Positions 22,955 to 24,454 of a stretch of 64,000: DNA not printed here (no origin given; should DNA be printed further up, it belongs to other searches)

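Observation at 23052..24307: Secreted tandem-domain protein with a Myxococcus-type Cys-rich module, preceded by a perfect AT-rich palindrome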

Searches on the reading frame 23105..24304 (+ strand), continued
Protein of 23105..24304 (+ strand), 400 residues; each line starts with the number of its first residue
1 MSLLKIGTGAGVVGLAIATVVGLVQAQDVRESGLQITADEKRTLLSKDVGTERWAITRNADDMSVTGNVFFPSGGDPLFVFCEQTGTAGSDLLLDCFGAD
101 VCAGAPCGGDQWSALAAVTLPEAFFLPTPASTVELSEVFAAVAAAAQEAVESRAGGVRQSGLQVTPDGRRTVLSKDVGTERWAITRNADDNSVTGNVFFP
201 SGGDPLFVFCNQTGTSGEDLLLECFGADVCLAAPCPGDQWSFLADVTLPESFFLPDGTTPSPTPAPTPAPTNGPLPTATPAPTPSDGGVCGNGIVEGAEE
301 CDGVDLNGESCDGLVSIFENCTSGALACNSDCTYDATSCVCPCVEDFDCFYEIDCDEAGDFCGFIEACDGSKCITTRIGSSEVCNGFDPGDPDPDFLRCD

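Call 33: predict_structure(alignment_id=A1)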
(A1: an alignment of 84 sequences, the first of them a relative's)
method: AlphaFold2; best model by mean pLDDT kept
length: 400 residues; sequences in the alignment: 84
mean_pLDDT: 77.4   pTM: 0.62
mean pLDDT of the five models: 77.4, 75.2, 74.4, 73.8, 72.3
residues with pLDDT >= 90: 155; 70-90: 104; 50-70: 99; < 50: 42
segments of 3 or more residues with pLDDT < 50: 1-5, 260-262, 270-286, 394-400
pLDDT, mean of each block of 10 residues (from residue 1): 47 52 52 90 94 95 97 92 98 97 86 96 90 76 65 65 96 93 97 95 92 97 96 86 94 77 50 35 48 70 71 68 79 80 71 64 63 73 63 45
secondary structure, 60 per line:
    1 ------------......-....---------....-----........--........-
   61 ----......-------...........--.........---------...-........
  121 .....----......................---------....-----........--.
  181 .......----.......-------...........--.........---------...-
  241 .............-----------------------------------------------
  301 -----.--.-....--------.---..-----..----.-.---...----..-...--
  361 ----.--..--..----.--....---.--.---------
elements in order: H13-18 H20-23 E33-36 E42-49 E52-59 E65-70 E78-88 E91-99 E113-121 H122-125 H130-151 E161-164 E170-177 E180-187 E192-198 E206-216 E219-227 E241-249 H250-253 H311-314 H381-384

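Call 45: find_related_loci(query=window:23105-24304:+, collection=metagenome_contigs, flank=3000)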
Query window:23105-24304:+ (400 aa) in metagenome_contigs; peptide patterns used: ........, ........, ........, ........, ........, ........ (x = any residue, [..] = any of these).
189 stretches matched a pattern; 25 encode a relative of the query (tblastn E <= 1e-3); 25 distinct loci.
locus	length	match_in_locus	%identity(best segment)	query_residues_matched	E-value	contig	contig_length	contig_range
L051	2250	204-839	53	31-256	3e-66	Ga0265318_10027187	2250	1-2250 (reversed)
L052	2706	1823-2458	53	31-256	7e-64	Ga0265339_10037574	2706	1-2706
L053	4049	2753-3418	46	31-262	1e-51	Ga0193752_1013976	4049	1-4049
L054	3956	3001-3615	41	17-264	9e-42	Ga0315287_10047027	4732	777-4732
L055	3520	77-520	38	12-233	2e-30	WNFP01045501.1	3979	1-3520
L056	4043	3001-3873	32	31-261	3e-30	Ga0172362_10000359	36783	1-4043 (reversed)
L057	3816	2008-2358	45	31-255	4e-25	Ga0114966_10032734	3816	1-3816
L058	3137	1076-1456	48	15-266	6e-25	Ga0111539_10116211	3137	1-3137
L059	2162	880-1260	48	17-266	3e-25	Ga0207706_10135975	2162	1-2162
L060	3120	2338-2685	50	17-255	9e-25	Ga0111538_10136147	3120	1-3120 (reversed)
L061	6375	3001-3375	46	32-255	3e-24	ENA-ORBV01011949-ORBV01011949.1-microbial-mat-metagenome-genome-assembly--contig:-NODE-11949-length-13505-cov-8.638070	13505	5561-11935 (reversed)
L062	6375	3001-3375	46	32-255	3e-24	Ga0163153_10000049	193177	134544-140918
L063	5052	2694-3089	36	32-230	2e-18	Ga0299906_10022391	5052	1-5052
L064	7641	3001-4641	32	12-340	4e-30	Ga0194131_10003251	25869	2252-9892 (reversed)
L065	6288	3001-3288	49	32-254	4e-17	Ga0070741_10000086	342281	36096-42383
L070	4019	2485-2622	49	289-339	6e-10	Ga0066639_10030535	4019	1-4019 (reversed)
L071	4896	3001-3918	41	262-390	1e-7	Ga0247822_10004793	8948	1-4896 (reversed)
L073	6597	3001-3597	44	285-343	2e-6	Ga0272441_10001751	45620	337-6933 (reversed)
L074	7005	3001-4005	48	289-339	1e-6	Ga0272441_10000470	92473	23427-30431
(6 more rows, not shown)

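Call 46: fold_search(model_id=the predicted structure, library=pdb)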
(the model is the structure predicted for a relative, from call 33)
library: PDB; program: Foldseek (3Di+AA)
matches with E <= 10: 813; with E <= 0.001: 0
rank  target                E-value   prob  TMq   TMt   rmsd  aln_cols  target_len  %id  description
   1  8rfb                  1.7e-03  0.51  0.13  0.10  17.1       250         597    9  Cryo-EM structure of the R243C mutant of human Prolyl Endopeptidase-Like (PREPL) protein involved in Congenital myasthen (released 2024-09-04)
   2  7mx5_B                1.8e-03  0.33  0.12  0.12  16.0       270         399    8  Crystal structure of TolB from Acinetobacter baumannii (released 2021-05-26)
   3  2ivz_C                1.9e-03  0.38  0.14  0.14  14.5       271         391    7  Structure of TolB in complex with a peptide of the colicin E9 T- domain (released 2006-08-16)
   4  3iul                  2.4e-03  0.44  0.13  0.09  15.1       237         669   11  apPEP_WT1 opened state (released 2010-05-05)
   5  7obm                  2.4e-03  0.21  0.10  0.08  17.8       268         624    8  Crystal structure of the human Prolyl Endopeptidase-Like protein short form (residues 90-727) (released 2021-11-10)
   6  2ivz_A                3.5e-03  0.30  0.13  0.13  15.0       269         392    7  Structure of TolB in complex with a peptide of the colicin E9 T- domain (released 2006-08-16)
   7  7ne5                  3.7e-03  0.41  0.13  0.10  15.6       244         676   12  catalytically non active S532A mutant of oligopeptidase B from S. proteomaculans with modified hinge region (released 2021-03-31)
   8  6pnv                  4.4e-03  0.28  0.14  0.13  15.2       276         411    6  1.42 Angstrom Resolution Crystal Structure of Translocation Protein TolB from Salmonella enterica (released 2019-07-17)
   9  2w8b_B                4.6e-03  0.25  0.13  0.13  14.9       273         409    7  Crystal structure of processed TolB in complex with Pal (released 2009-02-17)
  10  4r40_C                4.9e-03  0.16  0.10  0.10  19.4       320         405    9  Crystal Structure of TolB/Pal complex from Yersinia pestis. (released 2014-09-03)
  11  7zb2_CCC              5.7e-03  0.23  0.12  0.08  17.8       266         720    9  apo macrocyclase OphP (released 2022-07-06)
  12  7zb0_C                5.7e-03  0.18  0.10  0.07  16.1       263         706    7  macrocyclase OphP with 15mer (released 2022-07-06)
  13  7zb2_EEE              6.1e-03  0.23  0.12  0.08  18.4       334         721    8  apo macrocyclase OphP (released 2022-07-06)
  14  7zb0_B                6.1e-03  0.21  0.12  0.08  17.9       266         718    9  macrocyclase OphP with 15mer (released 2022-07-06)
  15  7zjz                  6.8e-03  0.35  0.14  0.10  15.7       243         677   12  catalytically non active S532A mutant of oligopeptidase B from S. proteomaculans (released 2023-01-18)
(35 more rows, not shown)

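Call 59: find_encoding_contigs(protein=P0011, flank=5000, max_places=1)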
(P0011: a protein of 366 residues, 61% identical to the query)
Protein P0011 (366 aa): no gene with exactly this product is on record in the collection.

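Call 60: find_encoding_contigs(protein=P0085, flank=6000, max_places=1)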
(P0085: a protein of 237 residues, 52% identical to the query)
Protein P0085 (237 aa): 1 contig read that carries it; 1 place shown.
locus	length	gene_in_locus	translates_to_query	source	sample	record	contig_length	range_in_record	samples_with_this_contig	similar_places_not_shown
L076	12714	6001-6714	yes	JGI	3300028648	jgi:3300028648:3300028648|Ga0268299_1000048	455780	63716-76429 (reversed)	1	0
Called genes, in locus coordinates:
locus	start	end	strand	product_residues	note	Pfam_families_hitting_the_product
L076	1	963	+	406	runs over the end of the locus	PF04909:Amidohydro_2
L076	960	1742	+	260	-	PF00440:TetR_N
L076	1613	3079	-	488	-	PF00884:Sulfatase, PF01663:Phosphodiest (weak), PF16347:SGSH_C (faint)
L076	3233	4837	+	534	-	PF00314:Thaumatin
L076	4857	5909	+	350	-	PF00933:Glyco_hydro_3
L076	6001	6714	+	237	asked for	-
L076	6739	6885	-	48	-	-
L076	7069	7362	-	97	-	-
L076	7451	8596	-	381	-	PF04909:Amidohydro_2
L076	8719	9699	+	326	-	PF03372:Exo_endo_phos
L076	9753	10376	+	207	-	PF03588:Leu_Phe_trans, PF13480:Acetyltransf_6 (weak)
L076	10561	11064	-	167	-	PF00300:His_Phos_1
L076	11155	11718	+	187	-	PF03551:PadR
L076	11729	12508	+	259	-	PF13581:HATPase_c_2 (weak), PF02518:HATPase_c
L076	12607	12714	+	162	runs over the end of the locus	-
